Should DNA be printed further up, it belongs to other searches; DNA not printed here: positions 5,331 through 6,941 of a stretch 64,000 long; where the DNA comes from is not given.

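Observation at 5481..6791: Fold-type III PLP decarboxylase (Orn/DAP decarboxylase family) embedded in the glycan operon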

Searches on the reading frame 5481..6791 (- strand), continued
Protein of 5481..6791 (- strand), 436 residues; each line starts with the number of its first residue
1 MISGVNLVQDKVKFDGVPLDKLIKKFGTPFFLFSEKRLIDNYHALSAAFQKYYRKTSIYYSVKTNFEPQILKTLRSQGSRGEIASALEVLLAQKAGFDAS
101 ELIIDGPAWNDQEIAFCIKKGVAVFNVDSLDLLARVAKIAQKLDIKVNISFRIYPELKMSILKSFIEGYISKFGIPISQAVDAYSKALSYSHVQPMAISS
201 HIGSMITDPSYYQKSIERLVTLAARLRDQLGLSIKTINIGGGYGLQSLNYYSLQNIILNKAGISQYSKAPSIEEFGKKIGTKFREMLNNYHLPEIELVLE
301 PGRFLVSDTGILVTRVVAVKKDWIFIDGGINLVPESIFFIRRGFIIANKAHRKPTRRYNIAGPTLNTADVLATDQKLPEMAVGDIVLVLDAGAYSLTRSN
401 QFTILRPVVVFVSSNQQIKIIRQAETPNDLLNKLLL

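Call 20: search_dna_similar(query=window:5481-6788:-, collection=plasmids, mode=protein, max_evalue=0.00001, max_rows=40)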
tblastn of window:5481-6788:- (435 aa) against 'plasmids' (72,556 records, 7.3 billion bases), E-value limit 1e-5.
Records with a match: 472; places in all: 520; records where one place covers at least 80% of the query: 453.
Best place of each record, by identity: <60% 472.
By first word of the organism name: Ralstonia 132; Sinorhizobium 43; Streptomyces 36; Rhizobium 28; Escherichia 28; Bacillus 18; Salmonella 18; Azospirillum 12; Rahnella 11; Acinetobacter 10; and 73 more.
By predicted mobility (MOB-suite, as given by PLSDB): non-mobilizable 253; mobilizable 165; conjugative 54.
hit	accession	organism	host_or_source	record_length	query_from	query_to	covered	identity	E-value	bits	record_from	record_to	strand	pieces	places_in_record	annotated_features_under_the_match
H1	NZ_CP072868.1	Rhizobium sp. NLR16a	lentil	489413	14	431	96%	29.1%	2e-35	147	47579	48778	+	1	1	lysA: diaminopimelate decarboxylase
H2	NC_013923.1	Natrialba magadii ATCC 43099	-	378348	21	425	93%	29.1%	3e-48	184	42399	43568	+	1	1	lysA: diaminopimelate decarboxylase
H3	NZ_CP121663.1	Rhizobium sp. CB3090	Gliricidia sp.,cell culture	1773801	11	430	97%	27.8%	1e-36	150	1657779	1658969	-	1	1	record has no annotation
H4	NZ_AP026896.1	Aeromonas caviae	Microbe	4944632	10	429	97%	27.6%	3e-36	149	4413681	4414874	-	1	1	none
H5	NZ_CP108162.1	Streptomyces sp. NBC_00158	-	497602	13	429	96%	27.8%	2e-36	150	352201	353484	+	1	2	hypothetical protein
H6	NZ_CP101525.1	Burkholderia arboris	mixed culture,soil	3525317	11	430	97%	27.6%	1e-20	102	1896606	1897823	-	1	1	none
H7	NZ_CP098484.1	Streptomyces sp. Caat 7-52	Bacteria,soil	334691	19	431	95%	28.0%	3e-39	158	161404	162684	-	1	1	hypothetical protein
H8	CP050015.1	Haloarcula sp. JP-L23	-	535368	20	430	94%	28.1%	1e-46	179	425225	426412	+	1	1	diaminopimelate decarboxylase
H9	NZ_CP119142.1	Neisseria gonorrhoeae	Homo sapiens,whole organism,synovial ...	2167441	16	425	94%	28.1%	2e-37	152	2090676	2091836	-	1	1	none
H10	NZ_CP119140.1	Neisseria gonorrhoeae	Homo sapiens,whole organism,blood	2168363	16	425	94%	28.1%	2e-37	152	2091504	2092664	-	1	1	none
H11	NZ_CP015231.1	Tritonibacter mobilis F1926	cell culture,seawater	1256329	16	432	96%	27.4%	4e-39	157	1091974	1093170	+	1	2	record has no annotation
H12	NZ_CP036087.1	Bacillus mycoides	cell culture,soil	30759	8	430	97%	27.0%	2e-38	155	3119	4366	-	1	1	lysA: diaminopimelate decarboxylase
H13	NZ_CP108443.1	Streptomyces sp. NBC_01276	-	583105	13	429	96%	27.4%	3e-37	152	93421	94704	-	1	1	alanine racemase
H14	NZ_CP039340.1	Ralstonia pseudosolanacearum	-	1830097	20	429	94%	27.8%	6e-34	142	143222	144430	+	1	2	none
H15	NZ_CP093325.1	Bacillus sp. N5-665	whole organism,peat soil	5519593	8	430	97%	26.8%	9e-39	156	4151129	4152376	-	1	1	none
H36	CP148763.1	Salmonella enterica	Pig,single cell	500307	13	430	96%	26.4%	2e-32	166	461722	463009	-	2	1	none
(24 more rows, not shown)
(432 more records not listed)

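Call 28: search_dna_similar(query=window:5481-6788:-, collection=plasmids, mode=protein, max_evalue=0.00001, max_rows=60, rows=spread)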
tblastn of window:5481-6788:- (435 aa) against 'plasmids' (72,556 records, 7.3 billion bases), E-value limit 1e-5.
Records with a match: 472; places in all: 520; records where one place covers at least 80% of the query: 453.
Best place of each record, by identity: <60% 472.
By first word of the organism name: Ralstonia 132; Sinorhizobium 43; Streptomyces 36; Rhizobium 28; Escherichia 28; Bacillus 18; Salmonella 18; Azospirillum 12; Rahnella 11; Acinetobacter 10; and 73 more.
By predicted mobility (MOB-suite, as given by PLSDB): non-mobilizable 253; mobilizable 165; conjugative 54.
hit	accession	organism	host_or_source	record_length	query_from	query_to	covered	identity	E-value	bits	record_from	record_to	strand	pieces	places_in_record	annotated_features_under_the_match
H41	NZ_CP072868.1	Rhizobium sp. NLR16a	lentil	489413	14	431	96%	29.1%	2e-35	147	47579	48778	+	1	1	lysA: diaminopimelate decarboxylase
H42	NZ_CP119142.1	Neisseria gonorrhoeae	Homo sapiens,whole organism,synovial ...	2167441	16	425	94%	28.1%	2e-37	152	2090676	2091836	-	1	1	none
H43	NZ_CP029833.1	Azospirillum ramasamyi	single cell,Cow dung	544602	14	430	96%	27.1%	3e-42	167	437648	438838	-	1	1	lysA: diaminopimelate decarboxylase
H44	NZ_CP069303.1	Shinella sp. PSBB067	monoisolate,Minnesota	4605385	10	430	97%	26.6%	3e-28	125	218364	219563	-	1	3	none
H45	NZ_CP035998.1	Bacillus mycoides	cell culture,soil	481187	6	424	96%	26.5%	7e-32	136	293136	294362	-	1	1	diaminopimelate decarboxylase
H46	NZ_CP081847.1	Enterococcus raffinosus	Homo sapiens,feces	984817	13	422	94%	26.8%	3e-36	149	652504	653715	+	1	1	lysA: diaminopimelate decarboxylase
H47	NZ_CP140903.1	Sinorhizobium medicae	Medicago lupulina,whole organism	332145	14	431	96%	26.2%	6e-34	142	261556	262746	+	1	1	lysA: diaminopimelate decarboxylase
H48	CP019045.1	Halioglobus pacificus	Pure cultured ...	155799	21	432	95%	26.3%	1e-26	120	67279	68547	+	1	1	record has no annotation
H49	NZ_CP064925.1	Acaryochloris marina S15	cell culture,surface of Pikea pinnata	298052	15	435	97%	25.5%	1e-21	105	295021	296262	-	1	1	lysA: diaminopimelate decarboxylase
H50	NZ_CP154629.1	Acetoanaerobium noterae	cell culture,Sludge of a digestion ...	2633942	3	434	99%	24.7%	8e-33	139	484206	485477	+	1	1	none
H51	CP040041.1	Acinetobacter baumannii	Homo sapiens,blood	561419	18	432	95%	25.4%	2e-35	147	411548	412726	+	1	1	lysA: diaminopimelate decarboxylase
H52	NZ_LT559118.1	Nonomuraea gerenzanensis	-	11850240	12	432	97%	24.8%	2e-34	144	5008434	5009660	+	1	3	none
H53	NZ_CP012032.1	Leptospira borgpetersenii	Rattus,animal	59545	9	422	95%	25.1%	9e-15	84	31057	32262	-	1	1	diaminopimelate decarboxylase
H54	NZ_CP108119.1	Streptomyces sp. NBC_00211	-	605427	10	421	95%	25.1%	3e-21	104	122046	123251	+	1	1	type III PLP-dependent enzyme | AMP-binding protein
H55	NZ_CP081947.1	Pseudomonas sp. DR48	Rhizosphere of Soybean,whole organism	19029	10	432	97%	24.3%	9e-27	120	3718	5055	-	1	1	record has no annotation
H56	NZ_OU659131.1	Providencia alcalifaciens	Canis lupus familiaris,intestine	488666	18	430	95%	24.7%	6e-17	91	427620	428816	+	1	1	lysA: diaminopimelate decarboxylase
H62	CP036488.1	Rahnella aquatilis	cell culture,Rice-wheat rotation soil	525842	12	430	96%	23.6%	4e-31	134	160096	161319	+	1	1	type III PLP-dependent enzyme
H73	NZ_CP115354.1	Escherichia coli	cat,pure culture,blood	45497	20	421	92%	23.0%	2e-14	84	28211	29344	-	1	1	GNAT family N-acetyltransferase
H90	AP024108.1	Ralstonia solanacearum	-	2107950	55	406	81%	24.7%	2e-17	92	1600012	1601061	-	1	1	sbnH: staphyloferrin B biosynthesis decarboxylase SbnH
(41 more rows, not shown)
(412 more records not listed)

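Call 29: get_annotated_region(hit=H73, flank=4000)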
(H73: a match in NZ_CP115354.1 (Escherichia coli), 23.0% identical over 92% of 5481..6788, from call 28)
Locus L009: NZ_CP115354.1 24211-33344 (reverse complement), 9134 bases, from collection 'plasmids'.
description: Escherichia coli strain CUVET21-37 plasmid pCUVET21-37.3, complete sequence
organism: Escherichia coli (NCBI taxid 562)
taxonomy: Bacteria; Pseudomonadota; Gammaproteobacteria; Enterobacterales; Enterobacteriaceae; Escherichia; Escherichia coli
host: -; source: cat,pure culture,blood; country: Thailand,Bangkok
typing (MOB-suite, as given by PLSDB): conjugative; replicon IncX1; relaxase MOBP; mating-pair formation MPF_T
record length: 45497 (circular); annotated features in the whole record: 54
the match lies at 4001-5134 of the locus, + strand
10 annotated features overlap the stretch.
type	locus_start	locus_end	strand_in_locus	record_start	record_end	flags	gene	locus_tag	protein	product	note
CDS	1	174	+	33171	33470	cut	-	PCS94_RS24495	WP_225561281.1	hypothetical protein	-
CDS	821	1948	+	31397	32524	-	-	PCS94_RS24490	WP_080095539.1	ThiF family adenylyltransferase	-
CDS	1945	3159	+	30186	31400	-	-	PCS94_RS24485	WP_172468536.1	MFS transporter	GO:0055085 - transmembrane transport [Evidence IEA]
CDS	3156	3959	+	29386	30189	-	-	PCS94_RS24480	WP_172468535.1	class I SAM-dependent methyltransferase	-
CDS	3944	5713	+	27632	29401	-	-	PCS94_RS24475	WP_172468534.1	GNAT family N-acetyltransferase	-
CDS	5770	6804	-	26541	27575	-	-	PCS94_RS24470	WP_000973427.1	S66 peptidase family protein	-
CDS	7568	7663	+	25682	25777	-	dqlB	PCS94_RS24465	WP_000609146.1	DinQ-like type I toxin DqlB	-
CDS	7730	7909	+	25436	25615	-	-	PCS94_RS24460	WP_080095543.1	hypothetical protein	-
CDS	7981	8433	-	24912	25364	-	-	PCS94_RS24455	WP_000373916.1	hypothetical protein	-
CDS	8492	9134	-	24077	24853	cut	-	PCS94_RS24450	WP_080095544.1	hypothetical protein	-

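Call 30: get_annotated_region(hit=H90, flank=300)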
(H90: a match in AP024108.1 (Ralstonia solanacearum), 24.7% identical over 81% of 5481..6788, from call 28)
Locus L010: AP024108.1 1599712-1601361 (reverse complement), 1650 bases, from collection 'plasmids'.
description: Ralstonia solanacearum MAFF 241648 plasmid pMAFF241648 DNA, complete sequence
organism: Ralstonia solanacearum (NCBI taxid 305)
taxonomy: Bacteria; Pseudomonadota; Betaproteobacteria; Burkholderiales; Burkholderiaceae; Ralstonia; Ralstonia solanacearum
host: -; source: -; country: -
typing (MOB-suite, as given by PLSDB): mobilizable; relaxase MOBP
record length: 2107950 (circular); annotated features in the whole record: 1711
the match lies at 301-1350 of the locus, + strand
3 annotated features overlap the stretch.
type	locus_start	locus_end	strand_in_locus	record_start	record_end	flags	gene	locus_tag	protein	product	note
CDS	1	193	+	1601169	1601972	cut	garL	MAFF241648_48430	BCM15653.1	aldolase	-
CDS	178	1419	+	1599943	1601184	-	sbnH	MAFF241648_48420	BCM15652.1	staphyloferrin B biosynthesis decarboxylase SbnH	-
CDS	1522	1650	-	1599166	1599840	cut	-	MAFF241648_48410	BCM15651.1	phosphoribosyltransferase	-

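Call 31: get_annotated_region(hit=H54, flank=2500)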
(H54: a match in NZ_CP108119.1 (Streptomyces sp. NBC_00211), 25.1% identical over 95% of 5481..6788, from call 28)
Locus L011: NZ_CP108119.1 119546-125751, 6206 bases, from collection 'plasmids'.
description: Streptomyces sp. NBC_00211 plasmid unnamed1, complete sequence
organism: Streptomyces sp. NBC_00211 (NCBI taxid 2975683)
taxonomy: Bacteria; Actinomycetota; Actinomycetes; Kitasatosporales; Streptomycetaceae; Streptomyces; Streptomyces sp. NBC 00211
host: -; source: -; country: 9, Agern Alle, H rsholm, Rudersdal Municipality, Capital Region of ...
typing (MOB-suite, as given by PLSDB): non-mobilizable
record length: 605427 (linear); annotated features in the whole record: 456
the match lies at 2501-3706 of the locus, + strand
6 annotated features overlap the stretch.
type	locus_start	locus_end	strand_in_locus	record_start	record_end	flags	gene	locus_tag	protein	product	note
CDS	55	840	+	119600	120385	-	-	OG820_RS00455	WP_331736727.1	alpha/beta fold hydrolase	-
CDS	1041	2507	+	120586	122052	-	-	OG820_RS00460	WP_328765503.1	AMP-binding protein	-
CDS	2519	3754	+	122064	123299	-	-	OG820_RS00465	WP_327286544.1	type III PLP-dependent enzyme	-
CDS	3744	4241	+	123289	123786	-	-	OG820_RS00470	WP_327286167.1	cobalamin-dependent protein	-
CDS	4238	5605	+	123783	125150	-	-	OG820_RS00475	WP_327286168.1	methylaspartate mutase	-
CDS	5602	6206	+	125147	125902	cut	-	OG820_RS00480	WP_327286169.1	alpha/beta fold hydrolase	-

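Call 32: get_annotated_region(hit=H62, flank=3000)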
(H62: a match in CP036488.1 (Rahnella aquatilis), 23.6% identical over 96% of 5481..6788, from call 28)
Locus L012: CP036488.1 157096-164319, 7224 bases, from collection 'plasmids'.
description: Rahnella aquatilis strain MEM40 plasmid pMEM40-1, complete sequence
organism: Rahnella aquatilis (NCBI taxid 34038)
taxonomy: Bacteria; Pseudomonadota; Gammaproteobacteria; Enterobacterales; Yersiniaceae; Rahnella; Rahnella aquatilis
host: -; source: cell culture,Rice-wheat rotation soil; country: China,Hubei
typing (MOB-suite, as given by PLSDB): non-mobilizable; replicon rep_cluster_1067
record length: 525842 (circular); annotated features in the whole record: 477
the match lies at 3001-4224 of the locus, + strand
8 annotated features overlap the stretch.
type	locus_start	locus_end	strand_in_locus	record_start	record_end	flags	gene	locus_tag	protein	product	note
CDS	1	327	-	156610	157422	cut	-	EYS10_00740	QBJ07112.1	MetQ/NlpA family lipoprotein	-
CDS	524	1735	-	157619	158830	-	-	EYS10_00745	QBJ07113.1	MFS transporter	-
CDS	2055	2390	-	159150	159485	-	-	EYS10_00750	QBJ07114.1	multidrug DMT transporter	-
CDS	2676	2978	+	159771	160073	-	-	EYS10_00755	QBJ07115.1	hypothetical protein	-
CDS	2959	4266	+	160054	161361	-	-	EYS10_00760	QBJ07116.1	type III PLP-dependent enzyme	-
CDS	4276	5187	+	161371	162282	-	-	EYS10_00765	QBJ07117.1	hypothetical protein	-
CDS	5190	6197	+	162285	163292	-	-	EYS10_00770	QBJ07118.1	3-oxoacyl-ACP synthase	-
CDS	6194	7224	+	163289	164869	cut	-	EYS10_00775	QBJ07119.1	long-chain fatty acid--CoA ligase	-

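Call 33: get_annotated_region(hit=H12, flank=300)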
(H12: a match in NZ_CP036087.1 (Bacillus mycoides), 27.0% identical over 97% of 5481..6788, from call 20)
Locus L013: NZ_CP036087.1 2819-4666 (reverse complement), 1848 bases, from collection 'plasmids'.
description: Bacillus mycoides strain JAS12/5 plasmid p31
organism: Bacillus mycoides (NCBI taxid 1405)
taxonomy: Bacteria; Bacillota; Bacilli; Bacillales; Bacillaceae; Bacillus; Bacillus mycoides
host: -; source: cell culture,soil; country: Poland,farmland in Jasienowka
typing (MOB-suite, as given by PLSDB): non-mobilizable
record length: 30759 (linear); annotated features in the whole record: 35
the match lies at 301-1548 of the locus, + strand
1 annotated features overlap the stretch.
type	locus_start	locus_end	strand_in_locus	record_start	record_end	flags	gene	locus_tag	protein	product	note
CDS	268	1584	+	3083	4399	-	lysA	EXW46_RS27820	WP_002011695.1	diaminopimelate decarboxylase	GO:0009089 - lysine biosynthetic process via diaminopimelate [Evidence IEA]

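Call 34: get_annotated_region(hit=H56, flank=300)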
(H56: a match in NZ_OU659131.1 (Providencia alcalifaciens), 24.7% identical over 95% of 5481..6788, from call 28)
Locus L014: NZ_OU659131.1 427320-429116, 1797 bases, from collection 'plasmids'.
description: Providencia alcalifaciens strain 2019-04-28370-1-5 isolate 2019-04-28370-1-5 plasmid 2, complete sequence
organism: Providencia alcalifaciens (NCBI taxid 126385)
taxonomy: Bacteria; Pseudomonadota; Gammaproteobacteria; Enterobacterales; Morganellaceae; Providencia; Providencia alcalifaciens
host: -; source: Canis lupus familiaris,intestine; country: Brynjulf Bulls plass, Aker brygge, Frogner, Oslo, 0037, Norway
typing (MOB-suite, as given by PLSDB): non-mobilizable
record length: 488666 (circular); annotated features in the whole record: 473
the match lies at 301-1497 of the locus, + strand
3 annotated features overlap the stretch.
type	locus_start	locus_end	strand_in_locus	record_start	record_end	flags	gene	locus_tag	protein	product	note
CDS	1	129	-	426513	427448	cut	-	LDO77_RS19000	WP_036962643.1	LysR family transcriptional regulator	GO:0006355 - regulation of DNA-templated transcription [Evidence IEA]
CDS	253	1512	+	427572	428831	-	lysA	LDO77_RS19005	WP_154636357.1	diaminopimelate decarboxylase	GO:0009089 - lysine biosynthetic process via diaminopimelate [Evidence IEA]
CDS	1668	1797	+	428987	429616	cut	-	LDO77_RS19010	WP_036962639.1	sel1 repeat family protein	-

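Call 42: find_related_loci(query=A2, collection=genome_contigs, flank=8000)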
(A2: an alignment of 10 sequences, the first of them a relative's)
Query A2 (436 aa) in genome_contigs; peptide patterns used: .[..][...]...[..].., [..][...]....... (x = any residue, [..] = any of these).
120 stretches matched a pattern; 29 encode a relative of the query (tblastn E <= 1e-3); 29 distinct loci.
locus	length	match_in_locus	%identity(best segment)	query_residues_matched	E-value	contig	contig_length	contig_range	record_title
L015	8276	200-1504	66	1-435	0e+0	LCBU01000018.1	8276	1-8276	MAG: Candidatus Woesebacteria bacterium GW2011_GWA1_41_7 UU74_C0018, whole genome shotgun sequence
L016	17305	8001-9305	63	1-435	0e+0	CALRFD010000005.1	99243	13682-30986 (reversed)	MAG: Patescibacteria group bacterium isolate Ike-100m-12 genome assembly, contig: Ike-100-c67, whole genome shotgun sequ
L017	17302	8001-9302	62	2-435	0e+0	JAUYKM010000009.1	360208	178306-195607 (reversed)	MAG: Candidatus Daviesbacteria bacterium isolate C24_metabat.bin.195_sub C24_k141_65138, whole genome shotgun sequence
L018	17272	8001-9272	59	3-425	5e-180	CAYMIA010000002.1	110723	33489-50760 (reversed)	MAG TPA_asm: uncultured Gammaproteobacteria bacterium isolate SRP200132_co1_145 genome assembly, contig: NODE_174_length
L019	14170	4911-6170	36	10-431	2e-79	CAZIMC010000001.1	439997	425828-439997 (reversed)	MAG TPA_asm: uncultured Gammaproteobacteria bacterium isolate SRP170004_co1_20 genome assembly, contig: NODE_13_length_4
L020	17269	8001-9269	29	11-432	6e-45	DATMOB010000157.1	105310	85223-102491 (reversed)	MAG TPA_asm: Granulicella sp. isolate SMAG_U12865 k141_281477, whole genome shotgun sequence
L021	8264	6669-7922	27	15-436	2e-44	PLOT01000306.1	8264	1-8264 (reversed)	MAG: Granulicella sp. isolate bog_405 73.20120700_S3X.41_contig_17504, whole genome shotgun sequence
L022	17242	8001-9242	30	15-436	7e-44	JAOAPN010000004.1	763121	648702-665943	MAG: Acidobacteriaceae bacterium isolate RYN_15 scaffold_357527, whole genome shotgun sequence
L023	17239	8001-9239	28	15-436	2e-43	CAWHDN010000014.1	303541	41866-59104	MAG: uncultured Acidobacteriaceae bacterium isolate MFD04780.bin.2.130 genome assembly, contig: contig_44972, whole geno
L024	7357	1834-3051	28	15-436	9e-41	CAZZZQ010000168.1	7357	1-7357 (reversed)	MAG: uncultured Sphingomonas sp. isolate Green_AP.bin.7 genome assembly, contig: NODE_4419_length_7357_cov_4.773076, who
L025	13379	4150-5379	28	9-432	1e-40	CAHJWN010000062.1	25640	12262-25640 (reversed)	Acidobacteriaceae bacterium isolate Lichen_MAGs_cladonia7 genome assembly, contig: NODE_467_length_25640_cov_6.581622, w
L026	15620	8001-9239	26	15-436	3e-39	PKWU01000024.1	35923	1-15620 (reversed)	MAG: Granulicella sp. isolate palsa_287 73.20120500_P28.19_contig_12721, whole genome shotgun sequence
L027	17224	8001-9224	26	15-431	3e-39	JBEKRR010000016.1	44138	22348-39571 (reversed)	MAG: Acidobacteriaceae bacterium isolate SPRUCE 515 SPRUCE_515_16, whole genome shotgun sequence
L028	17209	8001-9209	29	15-431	2e-38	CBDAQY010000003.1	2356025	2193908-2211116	MAG: Acidobacteriaceae bacterium isolate 6078a82e-fe36-409c-81c6-992f968fd237 genome assembly, contig: contig_3, whole g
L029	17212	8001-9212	25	14-435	9e-35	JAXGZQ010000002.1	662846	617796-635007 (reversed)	MAG: Clostridia bacterium isolate AnMBR.bin540 bin540_2, whole genome shotgun sequence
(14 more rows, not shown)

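Call 55: find_encoding_contigs(protein=P0084, flank=7000, max_places=1)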
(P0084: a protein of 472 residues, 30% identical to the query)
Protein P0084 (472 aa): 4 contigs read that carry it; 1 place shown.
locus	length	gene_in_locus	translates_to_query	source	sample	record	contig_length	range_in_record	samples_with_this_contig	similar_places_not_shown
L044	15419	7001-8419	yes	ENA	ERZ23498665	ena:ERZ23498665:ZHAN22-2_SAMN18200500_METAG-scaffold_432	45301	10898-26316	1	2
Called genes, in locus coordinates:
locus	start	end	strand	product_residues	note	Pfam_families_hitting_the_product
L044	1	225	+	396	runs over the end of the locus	-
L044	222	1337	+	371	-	PF00657:Lipase_GDSL (faint), PF13472:Lipase_GDSL_2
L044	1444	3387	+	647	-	-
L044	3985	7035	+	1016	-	PF04932:Wzy_C, PF12895:ANAPC3 (faint), PF00515:TPR_1 (faint), PF07719:TPR_2 (faint), PF13181:TPR_8 (faint), PF13374:TPR_10 (faint), PF13428:TPR_14 (faint), PF14559:TPR_19 (weak), +2 more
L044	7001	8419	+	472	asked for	PF02784:Orn_Arg_deC_N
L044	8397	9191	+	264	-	PF01209:Ubie_methyltran, PF08241:Methyltransf_11, PF08242:Methyltransf_12, PF13489:Methyltransf_23, PF13649:Methyltransf_25, PF13847:Methyltransf_31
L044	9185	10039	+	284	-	PF13489:Methyltransf_23 (weak), PF13847:Methyltransf_31, PF08241:Methyltransf_11, PF08242:Methyltransf_12 (weak), PF13649:Methyltransf_25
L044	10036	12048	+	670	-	-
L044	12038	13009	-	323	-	PF00657:Lipase_GDSL (weak), PF13472:Lipase_GDSL_2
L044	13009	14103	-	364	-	PF13439:Glyco_transf_4 (weak), PF20706:GT4-conflict, PF00534:Glycos_transf_1, PF13692:Glyco_trans_1_4, PF13524:Glyco_trans_1_2 (weak)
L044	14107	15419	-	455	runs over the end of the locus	PF13439:Glyco_transf_4 (faint), PF00534:Glycos_transf_1, PF13692:Glyco_trans_1_4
